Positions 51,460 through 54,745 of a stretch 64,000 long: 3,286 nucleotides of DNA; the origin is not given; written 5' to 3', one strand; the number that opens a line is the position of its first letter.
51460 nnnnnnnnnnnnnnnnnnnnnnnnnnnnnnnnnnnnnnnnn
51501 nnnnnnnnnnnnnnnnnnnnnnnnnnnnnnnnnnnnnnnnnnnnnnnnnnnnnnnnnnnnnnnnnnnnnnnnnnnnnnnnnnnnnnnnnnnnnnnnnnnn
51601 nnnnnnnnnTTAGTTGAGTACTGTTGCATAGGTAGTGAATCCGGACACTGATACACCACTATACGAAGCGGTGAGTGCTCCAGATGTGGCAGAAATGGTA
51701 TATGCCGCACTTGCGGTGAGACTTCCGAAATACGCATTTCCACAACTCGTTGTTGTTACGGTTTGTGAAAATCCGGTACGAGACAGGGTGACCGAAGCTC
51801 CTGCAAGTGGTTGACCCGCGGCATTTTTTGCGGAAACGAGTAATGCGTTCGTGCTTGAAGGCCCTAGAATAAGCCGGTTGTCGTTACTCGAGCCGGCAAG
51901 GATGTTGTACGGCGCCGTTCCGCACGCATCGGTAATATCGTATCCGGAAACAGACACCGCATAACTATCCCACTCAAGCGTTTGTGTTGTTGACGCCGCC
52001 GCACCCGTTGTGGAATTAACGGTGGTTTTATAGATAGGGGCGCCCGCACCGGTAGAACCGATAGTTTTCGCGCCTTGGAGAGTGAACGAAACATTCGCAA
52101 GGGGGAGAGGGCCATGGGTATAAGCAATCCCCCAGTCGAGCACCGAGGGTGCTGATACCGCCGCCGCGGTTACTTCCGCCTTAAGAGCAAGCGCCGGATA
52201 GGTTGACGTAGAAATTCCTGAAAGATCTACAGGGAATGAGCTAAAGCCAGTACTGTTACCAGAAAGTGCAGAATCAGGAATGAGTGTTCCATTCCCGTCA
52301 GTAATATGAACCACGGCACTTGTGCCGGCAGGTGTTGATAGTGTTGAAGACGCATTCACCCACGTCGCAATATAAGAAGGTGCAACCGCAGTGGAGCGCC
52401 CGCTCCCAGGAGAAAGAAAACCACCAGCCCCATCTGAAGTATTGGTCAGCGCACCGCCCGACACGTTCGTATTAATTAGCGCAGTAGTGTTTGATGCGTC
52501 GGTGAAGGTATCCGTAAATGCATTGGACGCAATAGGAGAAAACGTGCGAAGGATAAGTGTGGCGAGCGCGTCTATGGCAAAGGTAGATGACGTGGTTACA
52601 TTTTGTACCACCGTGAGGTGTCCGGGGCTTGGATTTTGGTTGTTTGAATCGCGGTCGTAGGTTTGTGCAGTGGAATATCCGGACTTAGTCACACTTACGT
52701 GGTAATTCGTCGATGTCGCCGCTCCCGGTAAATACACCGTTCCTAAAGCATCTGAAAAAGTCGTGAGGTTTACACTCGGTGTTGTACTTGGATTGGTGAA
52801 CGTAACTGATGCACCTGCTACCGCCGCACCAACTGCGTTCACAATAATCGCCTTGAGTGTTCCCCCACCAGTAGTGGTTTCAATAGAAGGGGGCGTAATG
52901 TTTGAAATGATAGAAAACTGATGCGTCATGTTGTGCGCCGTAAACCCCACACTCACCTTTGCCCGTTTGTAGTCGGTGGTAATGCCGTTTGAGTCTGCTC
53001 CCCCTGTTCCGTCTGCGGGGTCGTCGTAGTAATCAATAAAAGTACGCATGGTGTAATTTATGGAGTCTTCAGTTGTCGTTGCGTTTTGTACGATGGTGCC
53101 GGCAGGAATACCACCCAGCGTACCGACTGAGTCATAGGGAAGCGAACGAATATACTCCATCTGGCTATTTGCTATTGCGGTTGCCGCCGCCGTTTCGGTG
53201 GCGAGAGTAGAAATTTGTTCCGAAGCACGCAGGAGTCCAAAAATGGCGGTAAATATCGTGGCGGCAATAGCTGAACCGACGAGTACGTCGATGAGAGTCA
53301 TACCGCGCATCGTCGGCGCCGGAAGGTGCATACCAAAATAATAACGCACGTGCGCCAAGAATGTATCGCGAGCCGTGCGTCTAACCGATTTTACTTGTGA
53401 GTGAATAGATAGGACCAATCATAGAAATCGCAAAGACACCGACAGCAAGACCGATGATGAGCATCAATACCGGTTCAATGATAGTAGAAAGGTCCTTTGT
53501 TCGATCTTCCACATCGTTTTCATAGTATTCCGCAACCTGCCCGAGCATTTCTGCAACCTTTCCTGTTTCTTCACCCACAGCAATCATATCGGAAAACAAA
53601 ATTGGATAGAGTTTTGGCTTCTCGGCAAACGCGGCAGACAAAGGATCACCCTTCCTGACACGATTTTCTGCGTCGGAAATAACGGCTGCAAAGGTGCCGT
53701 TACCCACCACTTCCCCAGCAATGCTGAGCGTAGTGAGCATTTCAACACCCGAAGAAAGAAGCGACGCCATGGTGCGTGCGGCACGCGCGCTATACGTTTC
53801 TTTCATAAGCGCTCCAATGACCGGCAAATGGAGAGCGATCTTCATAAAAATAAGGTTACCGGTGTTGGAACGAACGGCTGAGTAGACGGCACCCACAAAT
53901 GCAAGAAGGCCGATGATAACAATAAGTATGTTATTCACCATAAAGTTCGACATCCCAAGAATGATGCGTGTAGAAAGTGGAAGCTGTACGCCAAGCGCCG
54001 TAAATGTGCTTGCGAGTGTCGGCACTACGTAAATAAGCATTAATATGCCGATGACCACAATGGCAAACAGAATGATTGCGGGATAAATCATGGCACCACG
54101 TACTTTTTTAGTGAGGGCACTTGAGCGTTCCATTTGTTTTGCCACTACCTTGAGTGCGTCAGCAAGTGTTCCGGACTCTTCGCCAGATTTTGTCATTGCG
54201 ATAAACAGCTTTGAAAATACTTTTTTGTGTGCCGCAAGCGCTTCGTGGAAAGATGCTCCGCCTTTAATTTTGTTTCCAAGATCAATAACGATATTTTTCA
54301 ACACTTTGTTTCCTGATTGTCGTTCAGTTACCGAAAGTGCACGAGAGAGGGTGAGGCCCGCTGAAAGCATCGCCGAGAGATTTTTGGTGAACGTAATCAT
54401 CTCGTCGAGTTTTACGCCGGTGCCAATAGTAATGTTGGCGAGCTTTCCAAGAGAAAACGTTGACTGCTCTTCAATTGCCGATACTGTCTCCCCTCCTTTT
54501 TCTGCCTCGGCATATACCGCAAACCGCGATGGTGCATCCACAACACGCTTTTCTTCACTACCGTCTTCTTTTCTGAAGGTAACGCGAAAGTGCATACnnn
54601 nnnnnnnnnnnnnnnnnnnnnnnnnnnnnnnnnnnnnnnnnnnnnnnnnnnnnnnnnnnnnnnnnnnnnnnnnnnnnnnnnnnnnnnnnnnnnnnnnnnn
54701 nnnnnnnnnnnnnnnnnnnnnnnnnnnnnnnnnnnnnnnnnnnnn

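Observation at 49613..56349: Type IV pilus cluster with two unusually large pilin-like proteins, plus a second PilB paralog at 4019..5689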

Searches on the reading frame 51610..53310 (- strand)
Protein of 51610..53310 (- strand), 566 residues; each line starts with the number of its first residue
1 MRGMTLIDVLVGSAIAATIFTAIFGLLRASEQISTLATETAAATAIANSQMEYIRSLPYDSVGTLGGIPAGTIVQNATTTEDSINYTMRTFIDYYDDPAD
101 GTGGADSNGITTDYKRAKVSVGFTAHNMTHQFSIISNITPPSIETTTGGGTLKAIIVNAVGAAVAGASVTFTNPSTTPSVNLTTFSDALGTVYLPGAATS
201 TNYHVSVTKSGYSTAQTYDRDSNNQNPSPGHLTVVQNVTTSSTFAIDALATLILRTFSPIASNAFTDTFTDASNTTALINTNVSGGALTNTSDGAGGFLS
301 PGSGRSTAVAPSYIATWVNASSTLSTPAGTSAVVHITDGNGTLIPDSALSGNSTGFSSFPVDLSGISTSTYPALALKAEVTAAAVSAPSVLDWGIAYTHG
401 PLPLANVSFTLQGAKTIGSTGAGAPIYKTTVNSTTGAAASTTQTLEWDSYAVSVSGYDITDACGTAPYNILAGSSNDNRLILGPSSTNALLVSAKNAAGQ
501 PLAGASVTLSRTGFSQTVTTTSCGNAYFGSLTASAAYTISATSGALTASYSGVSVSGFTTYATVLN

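Call 3: search_protein_families(library=pfam, proteins=[window:51610-53310:-], max_evalue=0.1)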
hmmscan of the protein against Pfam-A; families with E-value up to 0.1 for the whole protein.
window:51610-53310:- (566 aa): 3 families
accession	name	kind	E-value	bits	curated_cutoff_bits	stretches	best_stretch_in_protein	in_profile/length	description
PF13620.12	CarboxypepD_reg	-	3.7e-09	37.2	32.3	2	495-557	7-71/82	Carboxypeptidase regulatory-like domain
PF02369.22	Big_1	-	0.004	17.7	34.9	1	486-543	17-80/93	Bacterial Ig-like domain (group 1)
PF17789.7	MG4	-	0.097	13.4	24.7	0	492-538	20-68/95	Macroglobulin domain MG4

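Call 4: search_protein_families(library=ncbifam, proteins=[window:51610-53310:-], max_evalue=0.1)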
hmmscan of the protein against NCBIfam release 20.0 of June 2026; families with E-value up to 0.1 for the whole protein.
window:51610-53310:- (566 aa): 1 family
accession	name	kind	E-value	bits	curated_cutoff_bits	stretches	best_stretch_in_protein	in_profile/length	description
TIGR01707.1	gspI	equivalog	0.014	15.9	44.35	1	3-52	1-50/101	type II secretion system minor pseudopilin GspI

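Call 9: find_homologous_proteins(query=window:51610-53310:-)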
Query window:51610-53310:- (566 aa): 1003 proteins with E <= 0.001 among 8000 candidates; the best 120 are listed.
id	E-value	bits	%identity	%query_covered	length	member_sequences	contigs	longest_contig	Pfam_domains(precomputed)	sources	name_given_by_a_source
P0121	0.0e+0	1165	100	100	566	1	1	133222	PF13620.13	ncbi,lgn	-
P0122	5.6e-249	845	73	99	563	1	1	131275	PF13620.13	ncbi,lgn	-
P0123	6.2e-242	822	70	100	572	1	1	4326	PF13620.13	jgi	-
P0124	2.4e-218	744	64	100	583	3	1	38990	PF13620.13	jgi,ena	-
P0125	7.4e-218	743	64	100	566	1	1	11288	PF13620.13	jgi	jgi:hypothetical protein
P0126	2.7e-213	728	63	100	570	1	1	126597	PF13620.13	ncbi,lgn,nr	ncbi:MAG TPA: carboxypeptidase-like regulatory domain-containing protein [Candidatus Paceibacterota 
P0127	2.4e-201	688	71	85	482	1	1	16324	PF13620.13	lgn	-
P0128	3.2e-201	688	62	95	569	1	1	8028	PF13620.13,PF24107.2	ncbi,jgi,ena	jgi:hypothetical protein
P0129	1.2e-195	669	67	85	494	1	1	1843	PF13620.13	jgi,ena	-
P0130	6.3e-192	657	59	99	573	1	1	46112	PF13620.13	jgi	jgi:Carboxypeptidase regulatory-like domain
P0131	7.9e-192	657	60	99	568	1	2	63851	PF13620.13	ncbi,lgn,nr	ncbi:carboxypeptidase regulatory-like domain-containing protein [Patescibacteria group bacterium]|nr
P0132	1.7e-191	656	66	85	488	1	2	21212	PF13620.13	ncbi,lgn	-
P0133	3.0e-191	655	59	99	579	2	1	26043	PF17802.8,PF13620.13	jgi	jgi:hypothetical protein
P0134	3.8e-190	651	57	96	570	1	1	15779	PF13620.13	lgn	-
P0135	6.8e-190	650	57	99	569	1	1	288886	PF17789.8,PF13620.13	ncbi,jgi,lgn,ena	jgi:hypothetical protein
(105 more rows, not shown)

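Call 21: search_solved_structures(query=A2, max_evalue=10, show_alignments=2)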
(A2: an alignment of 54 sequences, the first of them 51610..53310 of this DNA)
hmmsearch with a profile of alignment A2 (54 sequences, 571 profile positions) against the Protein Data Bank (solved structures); distinct sequences matched with E-value up to 10: 0.

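Call 34: predict_structure(alignment_id=A2)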
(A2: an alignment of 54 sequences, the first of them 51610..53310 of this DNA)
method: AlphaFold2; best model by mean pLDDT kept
length: 566 residues; sequences in the alignment: 54
mean_pLDDT: 84.5   pTM: 0.61
mean pLDDT of the five models: 84.5, 83.6, 82.9, 81.2, 80.8
residues with pLDDT >= 90: 259; 70-90: 233; 50-70: 52; < 50: 22
segments of 3 or more residues with pLDDT < 50: 67-69, 104-111, 143-146
pLDDT, mean of each block of 10 residues (from residue 1): 67 85 83 84 85 76 56 75 83 69 46 73 83 80 53 86 90 81 87 80 89 80 56 79 88 93 94 92 93 92 96 94 96 97 96 96 95 97 94 96 94 69 64 93 90 91 83 91 92 89 93 93 92 93 90 88 77
secondary structure, 60 per line:
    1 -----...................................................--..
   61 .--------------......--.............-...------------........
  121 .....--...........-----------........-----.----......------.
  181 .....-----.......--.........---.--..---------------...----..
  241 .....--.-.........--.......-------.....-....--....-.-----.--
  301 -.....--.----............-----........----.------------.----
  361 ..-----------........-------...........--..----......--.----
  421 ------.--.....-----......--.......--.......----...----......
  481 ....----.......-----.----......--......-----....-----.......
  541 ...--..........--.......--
elements in order: H6-56 E76-81 E84-96 E113-125 E128-138 E150-157 E168-173 E180-185 E191-197 E200-208 E232-234 E239-245 E250-258 E261-267 E275-279 E281-284 E287-290 E302-306 E314-325 E331-338 E374-381 E389-399 E408-413 E430-434 E440-445 E448-454 E457-463 E468-470 E475-484 E489-495 E506-511 E514-519 E525-528 E534-543 E546-555 E558-564

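Call 66: fold_search(model_id=the predicted structure, library=pdb)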
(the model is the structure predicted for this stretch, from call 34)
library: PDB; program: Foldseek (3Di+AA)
matches with E <= 10: 760; with E <= 0.001: 54
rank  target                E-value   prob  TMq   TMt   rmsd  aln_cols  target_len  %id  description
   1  6fwv_B                1.8e-12  1.00  0.17  0.18  23.0       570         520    9  The Bacillus anthracis TIE protein (released 2018-08-08)
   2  6fwv_A                1.3e-11  1.00  0.17  0.18  23.0       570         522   10  The Bacillus anthracis TIE protein (released 2018-08-08)
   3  3rkp_B                7.7e-10  1.00  0.14  0.22  29.8       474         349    9  Crystal structure of BcpA*(D312A), the major pilin subunit of Bacillus cereus (released 2012-05-30)
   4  3kpt_B                1.1e-09  1.00  0.14  0.21  29.2       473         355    9  Crystal structure of BcpA, the major pilin subunit of Bacillus cereus (released 2009-11-24)
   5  3kpt_A                1.3e-08  1.00  0.15  0.22  29.4       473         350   10  Crystal structure of BcpA, the major pilin subunit of Bacillus cereus (released 2009-11-24)
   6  2y1v_A                4.2e-07  0.98  0.12  0.11  29.8       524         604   11  Full length structure of RrgB Pilus protein from Streptococcus pneumoniae (released 2011-11-09)
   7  7vcr_A                6.9e-07  1.00  0.16  0.19  26.7       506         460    7  Crystal Structure of PitA fragment from pilus islet-2 of Streptococcus oralis (released 2022-06-01)
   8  7vcr_B                1.7e-06  1.00  0.15  0.18  26.3       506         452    8  Crystal Structure of PitA fragment from pilus islet-2 of Streptococcus oralis (released 2022-06-01)
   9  9uvm                  2.3e-06  0.98  0.12  0.15  27.9       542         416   11  The SeMet pili protein of Streptococcus Sanguinis (released 2026-01-21)
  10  7vcn_B                2.7e-06  1.00  0.16  0.19  26.4       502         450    8  Crystal Structure of PitA fragment from pilus islet-2 of Streptococcus oralis with Tb-Xo4 (released 2022-07-13)
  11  9vqn                  3.7e-06  0.97  0.11  0.15  28.7       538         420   10  Crystal structure of Se-Met SSA1633 from Streptococcus sanguinis (Phase determination model) (released 2026-01-21)
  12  8wg6                  3.9e-06  0.98  0.11  0.15  28.8       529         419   11  Crystal structure of major pilin PilB from Streptococcus sanguinis - SeMet derivative (released 2025-03-26)
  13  3rpk_A                7.9e-06  0.96  0.13  0.12  29.1       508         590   11  Structure of the Full-Length Major Pilin RrgB from Streptococcus pneumoniae (released 2011-06-15)
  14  8wgg                  1.1e-05  0.94  0.11  0.15  27.4       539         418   10  Crystal structure of basal pilin PilB from Streptococcus sanguinis (released 2025-03-26)
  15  3irz                  1.1e-05  0.84  0.10  0.14  33.2       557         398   10  Crystal structure of functional region of UafA from Staphylococcus saprophyticus in P212121 form (released 2010-09-08)
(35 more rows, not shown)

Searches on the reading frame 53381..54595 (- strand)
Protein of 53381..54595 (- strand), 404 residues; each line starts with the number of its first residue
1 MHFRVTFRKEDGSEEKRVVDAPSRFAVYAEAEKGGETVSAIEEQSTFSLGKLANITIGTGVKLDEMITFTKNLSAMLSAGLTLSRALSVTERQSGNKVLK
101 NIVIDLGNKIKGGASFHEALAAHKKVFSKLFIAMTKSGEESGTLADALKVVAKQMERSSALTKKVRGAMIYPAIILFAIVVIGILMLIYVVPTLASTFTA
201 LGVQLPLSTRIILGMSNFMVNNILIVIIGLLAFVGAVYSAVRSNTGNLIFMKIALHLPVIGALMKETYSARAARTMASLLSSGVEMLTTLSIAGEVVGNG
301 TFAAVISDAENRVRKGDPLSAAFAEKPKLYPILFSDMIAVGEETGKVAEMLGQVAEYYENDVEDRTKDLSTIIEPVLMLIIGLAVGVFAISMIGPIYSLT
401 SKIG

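Call 3: search_protein_families(library=pfam, proteins=[window:53381-54595:-], max_evalue=0.1)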
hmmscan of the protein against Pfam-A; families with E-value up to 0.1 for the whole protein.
window:53381-54595:- (404 aa): 1 family
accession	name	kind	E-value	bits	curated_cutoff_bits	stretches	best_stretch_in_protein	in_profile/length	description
PF00482.28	T2SSF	-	8.9e-58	194.1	25.2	2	273-395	2-125/125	Type II secretion system (T2SS), protein F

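Call 4: search_protein_families(library=ncbifam, proteins=[window:53381-54595:-], max_evalue=0.1)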
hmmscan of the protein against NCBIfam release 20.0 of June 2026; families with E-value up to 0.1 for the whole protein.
window:53381-54595:- (404 aa): 7 families
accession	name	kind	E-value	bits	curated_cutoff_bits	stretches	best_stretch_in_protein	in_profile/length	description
TIGR02120.1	GspF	equivalog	4.1e-88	296.3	424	1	9-403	7-401/401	type II secretion system inner membrane protein GspF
NF052607.1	T4PiliAsmPilCThrm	equivalog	3.5e-76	256.9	700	1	60-401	62-402/406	type IV pilus assembly protein PilC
NF052606.1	T4PiliAsmPilCMyx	equivalog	1.3e-73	248.3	700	1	54-403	68-418/419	type IV pilus assembly protein PilC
NF007861.0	PRK10573.1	equivalog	2.5e-65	221.1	401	1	61-402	56-397/401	protein transport protein HofC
NF047826.1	T3SSXpsF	equivalog_domain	3.7e-64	217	650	1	59-404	61-405/405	type II secretion system protein XpsF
NF041012.2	T4P_ComGB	equivalog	9.1e-42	143.6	240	1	66-399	3-330/332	competence type IV pilus assembly protein ComGB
NF045751.1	MPN385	equivalog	0.051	14.3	120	1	334-399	34-99/105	MPN385 family protein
